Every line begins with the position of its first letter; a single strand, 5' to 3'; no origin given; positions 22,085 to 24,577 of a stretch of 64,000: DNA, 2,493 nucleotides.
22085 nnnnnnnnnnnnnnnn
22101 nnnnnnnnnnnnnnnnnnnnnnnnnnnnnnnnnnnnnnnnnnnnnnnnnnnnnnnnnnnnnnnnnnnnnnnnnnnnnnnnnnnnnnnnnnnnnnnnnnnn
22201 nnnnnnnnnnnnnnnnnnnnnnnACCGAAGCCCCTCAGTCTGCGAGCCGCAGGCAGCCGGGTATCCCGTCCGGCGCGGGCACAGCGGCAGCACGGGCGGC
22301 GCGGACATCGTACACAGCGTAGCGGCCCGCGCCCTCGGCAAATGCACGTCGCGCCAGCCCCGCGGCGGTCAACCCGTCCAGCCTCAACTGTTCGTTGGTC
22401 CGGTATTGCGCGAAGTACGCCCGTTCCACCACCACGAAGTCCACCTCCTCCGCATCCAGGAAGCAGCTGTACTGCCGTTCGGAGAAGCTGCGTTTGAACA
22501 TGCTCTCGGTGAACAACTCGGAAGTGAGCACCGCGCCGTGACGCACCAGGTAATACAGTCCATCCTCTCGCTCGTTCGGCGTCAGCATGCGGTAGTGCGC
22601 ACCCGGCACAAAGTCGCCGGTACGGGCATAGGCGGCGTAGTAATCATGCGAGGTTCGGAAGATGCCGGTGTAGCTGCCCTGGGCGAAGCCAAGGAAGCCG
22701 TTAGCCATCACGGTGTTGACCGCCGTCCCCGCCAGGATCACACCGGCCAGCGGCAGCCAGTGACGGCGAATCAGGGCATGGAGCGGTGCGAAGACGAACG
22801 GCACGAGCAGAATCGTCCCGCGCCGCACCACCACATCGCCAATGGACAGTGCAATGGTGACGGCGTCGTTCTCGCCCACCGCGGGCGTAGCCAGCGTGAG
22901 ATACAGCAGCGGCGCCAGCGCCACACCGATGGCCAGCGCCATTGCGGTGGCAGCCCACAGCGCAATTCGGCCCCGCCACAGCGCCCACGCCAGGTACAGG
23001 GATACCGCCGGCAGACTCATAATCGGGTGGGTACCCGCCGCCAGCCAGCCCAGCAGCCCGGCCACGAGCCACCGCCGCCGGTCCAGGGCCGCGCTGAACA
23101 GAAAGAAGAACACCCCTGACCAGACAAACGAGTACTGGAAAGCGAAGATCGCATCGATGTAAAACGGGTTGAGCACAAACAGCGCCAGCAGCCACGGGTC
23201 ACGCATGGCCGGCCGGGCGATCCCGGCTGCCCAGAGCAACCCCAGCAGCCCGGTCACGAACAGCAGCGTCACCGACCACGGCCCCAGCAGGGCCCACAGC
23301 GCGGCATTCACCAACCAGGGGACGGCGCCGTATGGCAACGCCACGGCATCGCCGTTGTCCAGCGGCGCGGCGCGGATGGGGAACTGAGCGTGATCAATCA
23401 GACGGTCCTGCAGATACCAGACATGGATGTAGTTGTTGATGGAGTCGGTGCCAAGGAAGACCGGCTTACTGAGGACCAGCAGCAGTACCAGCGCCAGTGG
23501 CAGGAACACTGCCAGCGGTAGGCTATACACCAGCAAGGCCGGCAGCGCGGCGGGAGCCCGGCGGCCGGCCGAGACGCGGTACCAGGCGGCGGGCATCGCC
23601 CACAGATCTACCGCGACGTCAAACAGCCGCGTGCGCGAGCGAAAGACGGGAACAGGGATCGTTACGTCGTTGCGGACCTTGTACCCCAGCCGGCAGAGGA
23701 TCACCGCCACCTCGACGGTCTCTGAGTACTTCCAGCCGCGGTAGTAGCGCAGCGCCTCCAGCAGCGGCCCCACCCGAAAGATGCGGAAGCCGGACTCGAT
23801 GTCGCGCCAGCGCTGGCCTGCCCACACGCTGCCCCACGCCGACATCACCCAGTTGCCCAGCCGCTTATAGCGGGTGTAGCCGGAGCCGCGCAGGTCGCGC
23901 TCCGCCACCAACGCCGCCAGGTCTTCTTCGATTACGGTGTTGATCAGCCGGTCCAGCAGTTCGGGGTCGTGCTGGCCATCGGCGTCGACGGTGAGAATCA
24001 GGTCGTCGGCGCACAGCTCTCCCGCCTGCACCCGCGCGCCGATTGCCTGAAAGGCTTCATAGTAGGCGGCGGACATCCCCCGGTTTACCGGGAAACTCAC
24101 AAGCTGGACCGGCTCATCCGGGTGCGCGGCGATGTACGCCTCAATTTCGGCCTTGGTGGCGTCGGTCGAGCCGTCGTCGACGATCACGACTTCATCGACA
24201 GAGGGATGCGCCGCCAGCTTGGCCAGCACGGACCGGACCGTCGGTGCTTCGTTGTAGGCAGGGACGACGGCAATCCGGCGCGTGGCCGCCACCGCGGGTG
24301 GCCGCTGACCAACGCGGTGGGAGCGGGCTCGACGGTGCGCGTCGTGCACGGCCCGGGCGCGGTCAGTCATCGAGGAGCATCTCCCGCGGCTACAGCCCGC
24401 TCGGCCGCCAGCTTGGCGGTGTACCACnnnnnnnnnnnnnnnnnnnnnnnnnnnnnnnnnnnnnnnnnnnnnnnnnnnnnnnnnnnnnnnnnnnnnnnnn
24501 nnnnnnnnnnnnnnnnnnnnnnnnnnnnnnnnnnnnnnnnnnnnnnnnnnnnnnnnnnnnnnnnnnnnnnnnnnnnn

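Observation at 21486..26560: Arn-like aminosugar lipid-modification cluster with a GT2 :: polytopic membrane domain fusion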

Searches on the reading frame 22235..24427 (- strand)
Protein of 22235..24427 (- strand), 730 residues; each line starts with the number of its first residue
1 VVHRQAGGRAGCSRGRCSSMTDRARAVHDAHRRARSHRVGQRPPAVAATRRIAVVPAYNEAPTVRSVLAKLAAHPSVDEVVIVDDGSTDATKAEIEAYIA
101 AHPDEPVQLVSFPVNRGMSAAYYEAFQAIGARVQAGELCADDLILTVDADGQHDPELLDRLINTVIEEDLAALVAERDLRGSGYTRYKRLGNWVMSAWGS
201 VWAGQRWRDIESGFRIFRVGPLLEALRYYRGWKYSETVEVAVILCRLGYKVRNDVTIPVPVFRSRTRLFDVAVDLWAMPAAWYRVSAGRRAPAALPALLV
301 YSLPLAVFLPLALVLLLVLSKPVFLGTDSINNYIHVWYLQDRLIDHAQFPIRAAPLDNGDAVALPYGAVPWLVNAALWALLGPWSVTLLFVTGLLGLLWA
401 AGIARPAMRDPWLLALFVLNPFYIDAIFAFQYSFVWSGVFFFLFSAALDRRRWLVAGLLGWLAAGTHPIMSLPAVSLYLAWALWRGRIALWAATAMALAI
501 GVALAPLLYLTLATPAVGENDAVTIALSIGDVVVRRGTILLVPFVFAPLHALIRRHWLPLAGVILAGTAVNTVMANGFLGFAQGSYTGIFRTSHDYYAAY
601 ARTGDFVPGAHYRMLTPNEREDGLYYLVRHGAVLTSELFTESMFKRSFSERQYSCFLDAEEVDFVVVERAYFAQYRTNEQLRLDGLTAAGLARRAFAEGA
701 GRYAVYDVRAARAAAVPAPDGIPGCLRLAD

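Call 3: search_protein_families(library=pfam, proteins=[window:22235-24427:-], max_evalue=0.01)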
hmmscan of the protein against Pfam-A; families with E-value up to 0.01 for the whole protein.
window:22235-24427:- (730 aa): 3 families
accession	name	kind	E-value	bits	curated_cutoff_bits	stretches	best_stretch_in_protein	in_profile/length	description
PF00535.33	Glycos_transf_2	-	2.7e-24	86.4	23.3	1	54-193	3-131/168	Glycosyl transferase family 2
PF13641.12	Glyco_tranf_2_3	-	2.8e-09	37.8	27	1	53-174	5-120/230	Glycosyltransferase like family 2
PF04295.18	GD_AH_second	-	0.00066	20.2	27.3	1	46-132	46-131/136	D-galactarate dehydratase/Altronate hydrolase, second domain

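Call 4: search_protein_families(library=ncbifam, proteins=[window:22235-24427:-], max_evalue=0.01)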
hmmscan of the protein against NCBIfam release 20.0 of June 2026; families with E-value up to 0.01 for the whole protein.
window:22235-24427:- (730 aa): 17 families
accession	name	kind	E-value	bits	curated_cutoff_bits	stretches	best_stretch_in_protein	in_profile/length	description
NF058614.1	PPMAGASynPpgS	equivalog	7.5e-13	48.4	370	1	54-177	5-113/226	polyprenyl-phospho-N-acetylgalactosaminyl synthase PpgS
TIGR04182.1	glyco_TIGR04182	equivalog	4.3e-12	46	325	1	54-222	5-156/293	S-layer glycoprotein N-glycosyltransferase AglJ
TIGR03469.1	HpnB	hypoth_equivalog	7.1e-09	35.2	379.25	1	50-171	45-166/386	hopene-associated glycosyltransferase HpnB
NF010496.0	PRK13915.1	equivalog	6.4e-08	32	262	1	49-171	30-148/307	glucosyl-3-phosphoglycerate synthase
NF053846.1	glyco_with_XrtP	equivalog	1.5e-07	30.4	520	1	53-169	45-164/440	XrtP-associated glycosyltransferase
TIGR03937.1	PgaC_IcaA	equivalog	5.3e-07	28.9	422.3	1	48-168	43-153/407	poly-beta-1,6-N-acetyl-D-glucosamine synthase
NF007482.0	PRK10073.1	equivalog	8.9e-07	28.2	423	1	53-171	10-116/334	glycosyltransferase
NF007986.1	PRK10714.1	equivalog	1e-06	28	529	1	53-172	10-121/316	undecaprenyl-phosphate 4-deoxy-4-formamido-L-arabinose transferase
NF041875.1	EPS_EpsD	equivalog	1.6e-06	27.8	370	1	54-160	4-99/325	exopolysaccharide biosynthesis glycosyltransferase EpsD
TIGR04283.1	glyco_like_mftF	equivalog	3.6e-06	26.7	182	1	54-97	4-48/221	TIGR04283 family arsenosugar biosynthesis glycosyltransferase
NF041391.1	DPhHxTase_Halo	equivalog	3.9e-06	26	375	1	57-230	3-157/213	dolichyl-phosphate hexose transferase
NF047588.1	GlcsyltransPgfSStrep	equivalog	6.4e-06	25.6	500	1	55-181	7-125/308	glycosyltransferase PgfS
TIGR04242.1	nodulat_NodC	equivalog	8.2e-06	25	550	1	53-174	52-165/395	chitooligosaccharide synthase NodC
NF045692.1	OglycostaseCruG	equivalog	2.6e-05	23.3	600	1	52-170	44-157/386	2'-O-glycosyltransferase CruG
NF047683.1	TeichurnBiosyTuaG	equivalog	0.00016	21.4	400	1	54-169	11-115/252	teichuronic acid biosynthesis protein TuaG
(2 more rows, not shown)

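Call 5: find_homologous_proteins(query=window:22235-24370:-)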
Query window:22235-24370:- (711 aa): 363 proteins with E <= 0.001 among 8000 candidates; the best 120 are listed.
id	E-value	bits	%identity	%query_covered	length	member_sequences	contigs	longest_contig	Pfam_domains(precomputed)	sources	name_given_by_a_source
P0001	0.0e+0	1592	100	100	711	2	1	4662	PF13641.13,PF00535.33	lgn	-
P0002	0.0e+0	1061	71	93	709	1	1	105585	PF00535.33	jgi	jgi:glycosyltransferase involved in cell wall biosynthesis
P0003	0.0e+0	1061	71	94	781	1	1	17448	PF13641.13,PF00535.33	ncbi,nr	ncbi:MAG: glycosyltransferase family 2 protein [Chloroflexi bacterium]|nr:glycosyltransferase family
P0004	0.0e+0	1045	69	95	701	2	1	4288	PF13641.13,PF00535.33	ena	-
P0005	0.0e+0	1035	67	95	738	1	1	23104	PF13641.13,PF00535.33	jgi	jgi:glycosyltransferase involved in cell wall biosynthesis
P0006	0.0e+0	1035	69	94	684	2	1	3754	PF13641.13,PF00535.33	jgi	jgi:glycosyltransferase involved in cell wall biosynthesis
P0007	0.0e+0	1033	69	97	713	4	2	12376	PF13641.13,PF00535.33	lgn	-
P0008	0.0e+0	1020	66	95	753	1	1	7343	PF00535.33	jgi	jgi:glycosyltransferase involved in cell wall biosynthesis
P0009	0.0e+0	1016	68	95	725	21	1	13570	PF13641.13,PF00535.33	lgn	-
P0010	5.4e-295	998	65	97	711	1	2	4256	PF13641.13,PF00535.33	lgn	-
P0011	4.7e-260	883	59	95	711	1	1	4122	PF13641.13,PF00535.33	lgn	-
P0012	6.4e-254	862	57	95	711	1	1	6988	PF13641.13,PF00535.33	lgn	-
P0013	1.2e-222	759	54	95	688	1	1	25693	PF00535.33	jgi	jgi:glycosyltransferase involved in cell wall biosynthesis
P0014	2.1e-220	752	53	97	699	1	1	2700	PF00535.33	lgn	-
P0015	1.3e-216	739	52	96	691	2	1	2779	PF13641.13,PF00535.33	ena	-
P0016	2.4e-214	732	50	95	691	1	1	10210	PF13641.13,PF00535.33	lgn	-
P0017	3.6e-214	731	53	94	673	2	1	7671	PF00535.33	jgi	-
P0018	2.7e-211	722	50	95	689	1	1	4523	PF13641.13,PF00535.33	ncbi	-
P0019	4.4e-208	711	50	97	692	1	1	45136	PF00535.33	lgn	-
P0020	4.5e-208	711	49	94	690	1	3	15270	PF00535.33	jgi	jgi:glycosyltransferase involved in cell wall biosynthesis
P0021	1.8e-207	709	50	95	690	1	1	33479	PF00535.33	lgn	-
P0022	3.5e-206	705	50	96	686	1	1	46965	PF00535.33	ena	-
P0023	4.5e-206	704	50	94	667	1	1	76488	PF00535.33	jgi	-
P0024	1.0e-205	703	48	96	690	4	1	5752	PF00535.33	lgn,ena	-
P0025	1.2e-205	703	50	94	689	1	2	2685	PF00535.33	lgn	-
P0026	1.2e-205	703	51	96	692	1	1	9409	PF13641.13,PF00535.33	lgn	-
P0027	1.1e-204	700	51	96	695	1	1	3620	PF00535.33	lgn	-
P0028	2.4e-203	695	48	96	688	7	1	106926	PF00535.33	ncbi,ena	-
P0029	1.4e-202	693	49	97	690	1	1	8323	PF00535.33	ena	-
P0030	4.6e-202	691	47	96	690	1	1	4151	PF00535.33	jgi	jgi:hypothetical protein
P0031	2.0e-201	689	47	95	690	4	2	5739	PF00535.33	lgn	-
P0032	2.9e-201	688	47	96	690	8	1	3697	PF00535.33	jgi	jgi:glycosyltransferase involved in cell wall biosynthesis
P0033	3.0e-201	688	48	95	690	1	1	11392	PF00535.33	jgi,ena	-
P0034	1.4e-200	686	49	94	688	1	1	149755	PF00535.33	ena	-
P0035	2.6e-200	685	49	95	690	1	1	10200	PF00535.33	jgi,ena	-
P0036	1.3e-199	683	47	98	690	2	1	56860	PF00535.33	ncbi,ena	-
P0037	3.7e-199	681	48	95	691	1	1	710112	PF00535.33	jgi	jgi:UDP-N-acetylglucosamine---dolichyl-phosphate N-acetylglucosaminyltransferase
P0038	2.1e-198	679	48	96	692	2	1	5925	PF00535.33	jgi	-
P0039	2.5e-198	679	49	96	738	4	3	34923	PF00535.33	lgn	-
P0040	2.6e-198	679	49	95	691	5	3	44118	PF00535.33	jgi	jgi:glycosyltransferase involved in cell wall biosynthesis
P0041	2.6e-198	679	48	96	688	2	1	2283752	PF00535.33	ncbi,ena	-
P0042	7.8e-198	677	49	95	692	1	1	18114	PF00535.33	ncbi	-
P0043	9.7e-198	677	48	97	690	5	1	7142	PF00535.33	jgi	jgi:hypothetical protein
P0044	4.5e-197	675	47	98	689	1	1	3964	PF00535.33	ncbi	-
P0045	4.5e-196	671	47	95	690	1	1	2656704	PF00535.33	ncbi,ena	-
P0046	1.7e-195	669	49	97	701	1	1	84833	PF00535.33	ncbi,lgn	-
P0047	1.5e-194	666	47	94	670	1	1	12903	PF00535.33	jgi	-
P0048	1.9e-194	666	48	95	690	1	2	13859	PF00535.33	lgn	-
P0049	2.0e-194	666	47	95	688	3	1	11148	PF00535.33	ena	-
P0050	1.2e-193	663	50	95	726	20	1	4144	PF00535.33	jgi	-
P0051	1.6e-193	663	49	98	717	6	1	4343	PF00535.33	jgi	jgi:glycosyltransferase involved in cell wall biosynthesis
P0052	7.4e-193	661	46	96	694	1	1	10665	PF00535.33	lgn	-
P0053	2.3e-192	659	49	96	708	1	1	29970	PF00535.33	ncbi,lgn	-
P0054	2.3e-192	659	47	95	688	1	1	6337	PF00535.33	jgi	jgi:dolichol-phosphate mannosyltransferase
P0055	2.7e-192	659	49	98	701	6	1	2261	PF00535.33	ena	-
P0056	6.5e-192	658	48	97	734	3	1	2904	PF00535.33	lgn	-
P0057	6.9e-192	657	48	94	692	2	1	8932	PF00535.33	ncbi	-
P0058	8.5e-192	657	48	95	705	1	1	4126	PF00535.33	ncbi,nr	ncbi:MAG TPA: glycosyltransferase [Dehalococcoidia bacterium]|nr:glycosyltransferase [Dehalococcoidi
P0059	1.3e-191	657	45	99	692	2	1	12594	PF00535.33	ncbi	-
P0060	1.6e-191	656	47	94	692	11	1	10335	PF00535.33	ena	-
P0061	2.3e-191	656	49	96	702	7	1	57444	PF00535.33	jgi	jgi:glycosyltransferase involved in cell wall biosynthesis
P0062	2.7e-191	655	48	99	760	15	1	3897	PF00535.33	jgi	jgi:glycosyltransferase involved in cell wall biosynthesis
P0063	3.6e-191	655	47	95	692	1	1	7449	PF00535.33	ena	-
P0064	4.2e-191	655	47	94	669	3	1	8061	PF00535.33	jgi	-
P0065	4.6e-191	655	49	95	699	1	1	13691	PF00535.33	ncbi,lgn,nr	ncbi:MAG TPA: glycosyltransferase family 2 protein [Dehalococcoidia bacterium]|nr:glycosyltransferas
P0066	8.0e-191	654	49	96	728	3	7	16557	PF00535.33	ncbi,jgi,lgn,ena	-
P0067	8.3e-191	654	48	95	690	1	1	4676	PF00535.33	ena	-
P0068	2.0e-190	653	48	96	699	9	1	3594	PF00535.33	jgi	jgi:glycosyltransferase involved in cell wall biosynthesis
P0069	2.2e-190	652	49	95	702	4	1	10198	PF00535.33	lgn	-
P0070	2.8e-190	652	47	94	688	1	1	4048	PF00535.33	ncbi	-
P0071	4.1e-190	652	48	95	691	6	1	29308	PF00535.33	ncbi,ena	-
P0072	4.5e-190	651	48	96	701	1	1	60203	PF00535.33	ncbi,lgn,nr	ncbi:MAG: glycosyltransferase family 2 protein [Chloroflexota bacterium]|nr:glycosyltransferase fami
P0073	5.1e-190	651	48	98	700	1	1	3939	PF00535.33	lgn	-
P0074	8.4e-190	651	47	94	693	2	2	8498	PF00535.33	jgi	jgi:glycosyltransferase involved in cell wall biosynthesis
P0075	1.5e-189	650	47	95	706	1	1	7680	PF00535.33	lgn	-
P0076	1.6e-189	650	46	96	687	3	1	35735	PF00535.33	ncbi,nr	ncbi:MAG TPA: glycosyltransferase family 2 protein [Dehalococcoidia bacterium]|nr:glycosyltransferas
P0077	2.0e-189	649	46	97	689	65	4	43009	PF00535.33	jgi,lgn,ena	-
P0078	4.2e-189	648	48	96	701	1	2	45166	PF00535.33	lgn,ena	-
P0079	1.0e-188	647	49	94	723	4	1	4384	PF00535.33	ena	-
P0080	3.3e-188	645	48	97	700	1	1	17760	PF00535.33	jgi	jgi:glycosyltransferase involved in cell wall biosynthesis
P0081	3.6e-188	645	47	97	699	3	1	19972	PF00535.33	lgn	-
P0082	9.9e-188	644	47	97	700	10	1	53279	PF00535.33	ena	-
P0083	1.1e-187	644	47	95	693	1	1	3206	PF00535.33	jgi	-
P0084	1.6e-187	643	48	95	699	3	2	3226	PF00535.33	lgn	-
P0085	6.5e-187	641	47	96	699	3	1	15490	PF00535.33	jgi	jgi:glycosyltransferase involved in cell wall biosynthesis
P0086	1.2e-186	640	49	94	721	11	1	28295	PF00535.33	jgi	-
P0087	2.6e-186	639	46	96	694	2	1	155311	PF00535.33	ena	-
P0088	4.3e-186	638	47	94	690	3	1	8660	PF00535.33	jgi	jgi:glycosyltransferase involved in cell wall biosynthesis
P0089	5.7e-186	638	47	96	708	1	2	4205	PF00535.33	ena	-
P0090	7.8e-186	637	47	97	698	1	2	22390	PF00535.33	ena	-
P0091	1.4e-185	637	47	96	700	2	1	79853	PF00535.33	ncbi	-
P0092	4.7e-185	635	48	95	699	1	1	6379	PF00535.33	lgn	-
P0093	5.3e-185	635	46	95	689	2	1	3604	PF00535.33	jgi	-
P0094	5.7e-185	635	45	96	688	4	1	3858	PF00535.33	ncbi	-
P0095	6.1e-185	634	46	98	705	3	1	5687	PF00535.33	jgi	jgi:glycosyltransferase involved in cell wall biosynthesis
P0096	8.1e-185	634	47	95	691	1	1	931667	PF00535.33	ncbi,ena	-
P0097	1.7e-184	633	46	96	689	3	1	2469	PF00535.33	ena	-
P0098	2.2e-184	633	45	94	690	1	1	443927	PF00535.33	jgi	jgi:glycosyltransferase involved in cell wall biosynthesis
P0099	2.4e-184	632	46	96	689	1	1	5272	PF00535.33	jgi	-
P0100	3.0e-184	632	45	96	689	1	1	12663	PF00535.33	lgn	-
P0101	6.2e-184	631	47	96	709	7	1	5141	PF00535.33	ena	-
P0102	1.2e-183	630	47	96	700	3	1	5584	PF00535.33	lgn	-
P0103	1.2e-183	630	46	95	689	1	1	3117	PF00535.33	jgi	-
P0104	1.2e-183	630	45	96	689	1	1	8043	PF00535.33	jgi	-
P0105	1.5e-183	630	47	95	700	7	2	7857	PF00535.33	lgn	-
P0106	1.8e-183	630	45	96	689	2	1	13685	PF00535.33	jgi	jgi:hypothetical protein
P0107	2.8e-183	629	47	96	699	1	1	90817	PF00535.33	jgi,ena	-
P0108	3.1e-183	629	46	93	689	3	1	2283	PF00535.33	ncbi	-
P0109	4.2e-183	628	45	97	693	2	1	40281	PF00535.33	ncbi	-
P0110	6.7e-183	628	45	96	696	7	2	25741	PF00535.33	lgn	-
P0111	1.0e-182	627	46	96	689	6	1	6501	PF00535.33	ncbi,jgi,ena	-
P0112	1.3e-182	627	46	96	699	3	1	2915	PF00535.33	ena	-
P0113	2.1e-182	626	46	97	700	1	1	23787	PF00535.33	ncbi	-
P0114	3.4e-182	625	46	95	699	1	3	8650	PF00535.33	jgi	-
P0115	4.0e-182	625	47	94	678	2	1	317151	PF00535.33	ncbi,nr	ncbi:MAG: glycosyltransferase [Dehalococcoidia bacterium]|nr:glycosyltransferase [Dehalococcoidia ba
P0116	4.8e-182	625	45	96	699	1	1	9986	PF00535.33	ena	-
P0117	7.6e-182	624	46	96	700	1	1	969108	PF00535.33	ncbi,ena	-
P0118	8.1e-182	624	46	97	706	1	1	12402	PF00535.33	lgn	-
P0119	8.3e-182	624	46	97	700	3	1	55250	PF00535.33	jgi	-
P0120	1.8e-181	623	46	96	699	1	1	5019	PF00535.33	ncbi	-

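Call 6: search_solved_structures(query=window:22235-24370:-, max_evalue=1)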
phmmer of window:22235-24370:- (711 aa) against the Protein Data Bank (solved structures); distinct sequences matched with E-value up to 1: 22.
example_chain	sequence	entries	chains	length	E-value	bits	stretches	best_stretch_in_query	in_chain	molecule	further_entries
6yv7_B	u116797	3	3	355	1.7e-05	26.3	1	30-107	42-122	Glycosyl transferase, family 2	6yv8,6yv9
6yv7_A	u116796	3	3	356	1.7e-05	26.3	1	30-107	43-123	Glycosyl transferase, family 2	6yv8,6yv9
9bhc_C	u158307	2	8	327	7.5e-05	24.2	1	31-147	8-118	Undecaprenyl-phosphate 4-deoxy-4-formamido-L-arabinose transferase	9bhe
8vxh_A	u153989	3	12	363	7.6e-05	24.2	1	31-147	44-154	Undecaprenyl-phosphate 4-deoxy-4-formamido-L-arabinose transferase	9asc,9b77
5mlz_A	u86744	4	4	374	0.00013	23.4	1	30-162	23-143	Dolichol monophosphate mannose synthase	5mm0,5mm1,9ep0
4y6n_A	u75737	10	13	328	0.00053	21.4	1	20-110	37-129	Glucosyl-3-phosphoglycerate synthase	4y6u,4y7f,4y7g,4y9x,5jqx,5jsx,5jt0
3e25_A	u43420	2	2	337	0.00056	21.3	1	20-110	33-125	Putative uncharacterized protein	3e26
4ddz_A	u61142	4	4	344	0.00058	21.3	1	20-110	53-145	GLUCOSYL-3-PHOSPHOGLYCERATE SYNTHASE (GpgS) | Glucosyl-3-phosphoglycerate synthase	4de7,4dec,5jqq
9hwj_A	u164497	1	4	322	0.00066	21.1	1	34-148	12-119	Undecaprenyl-phosphate 4-deoxy-4-formamido-L-arabinose transferase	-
2z87_A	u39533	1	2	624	0.011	17.1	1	35-125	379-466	Chondroitin synthase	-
2z86_A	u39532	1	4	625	0.011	17.1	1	35-125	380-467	Chondroitin synthase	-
3ckj_A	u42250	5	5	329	0.012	16.9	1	26-108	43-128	Putative uncharacterized protein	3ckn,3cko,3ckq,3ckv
7pdo_A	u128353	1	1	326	0.086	14.1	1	26-78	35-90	Glucosyl-3-phosphoglycerate synthase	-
7p5l_A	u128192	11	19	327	0.086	14.1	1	26-78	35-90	Glucosyl-3-phosphoglycerate synthase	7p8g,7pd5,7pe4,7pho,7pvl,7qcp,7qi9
2g1d_A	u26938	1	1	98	0.32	12.2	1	41-92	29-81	30S ribosomal protein S24e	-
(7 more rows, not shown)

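Call 11: find_encoding_contigs(protein=P0041, flank=8000, max_places=2)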
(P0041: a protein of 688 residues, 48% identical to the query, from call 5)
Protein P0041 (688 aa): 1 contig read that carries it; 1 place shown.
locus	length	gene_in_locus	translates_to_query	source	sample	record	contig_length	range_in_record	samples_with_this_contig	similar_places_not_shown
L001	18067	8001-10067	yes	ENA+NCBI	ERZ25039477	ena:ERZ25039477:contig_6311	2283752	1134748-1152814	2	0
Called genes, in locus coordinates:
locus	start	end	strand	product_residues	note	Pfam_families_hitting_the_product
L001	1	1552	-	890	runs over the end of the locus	PF01074:Glyco_hydro_38N, PF07748:Glyco_hydro_38C, PF17677:Glyco_hydro38C2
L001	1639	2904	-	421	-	PF02770:Acyl-CoA_dh_M, PF00441:Acyl-CoA_dh_1, PF08028:Acyl-CoA_dh_2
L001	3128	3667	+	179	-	PF13453:Zn_ribbon_TFIIB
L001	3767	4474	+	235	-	PF00072:Response_reg, PF00486:Trans_reg_C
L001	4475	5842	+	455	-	PF18719:ArlS_N (weak), PF00672:HAMP (weak), PF00512:HisKA, PF02518:HATPase_c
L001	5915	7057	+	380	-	PF00155:Aminotran_1_2, PF01041:DegT_DnrJ_EryC1, PF01212:Beta_elim_lyase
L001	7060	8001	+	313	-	PF01073:3Beta_HSD, PF01370:Epimerase, PF04321:RmlD_sub_bind, PF13460:NAD_binding_10, PF16363:GDP_Man_Dehyd, PF02719:Polysacc_synt_2, PF07993:NAD_binding_4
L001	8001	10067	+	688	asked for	PF00535:Glycos_transf_2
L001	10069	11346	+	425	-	PF07690:MFS_1, PF12832:MFS_1_like (weak), PF07690:MFS_1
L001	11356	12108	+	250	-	PF01522:Polysacc_deac_1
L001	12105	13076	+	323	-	PF04321:RmlD_sub_bind, PF01073:3Beta_HSD, PF01370:Epimerase, PF02719:Polysacc_synt_2, PF13460:NAD_binding_10, PF16363:GDP_Man_Dehyd, PF07993:NAD_binding_4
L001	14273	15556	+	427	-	PF00919:UPF0004, PF04055:Radical_SAM, PF01938:TRAM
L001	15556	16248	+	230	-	PF00293:NUDIX, PF19368:WHD_AraR, PF21906:WHD_NrtR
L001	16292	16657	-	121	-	-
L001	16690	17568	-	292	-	PF02629:CoA_binding, PF13607:Succ_CoA_lig, PF00549:Ligase_CoA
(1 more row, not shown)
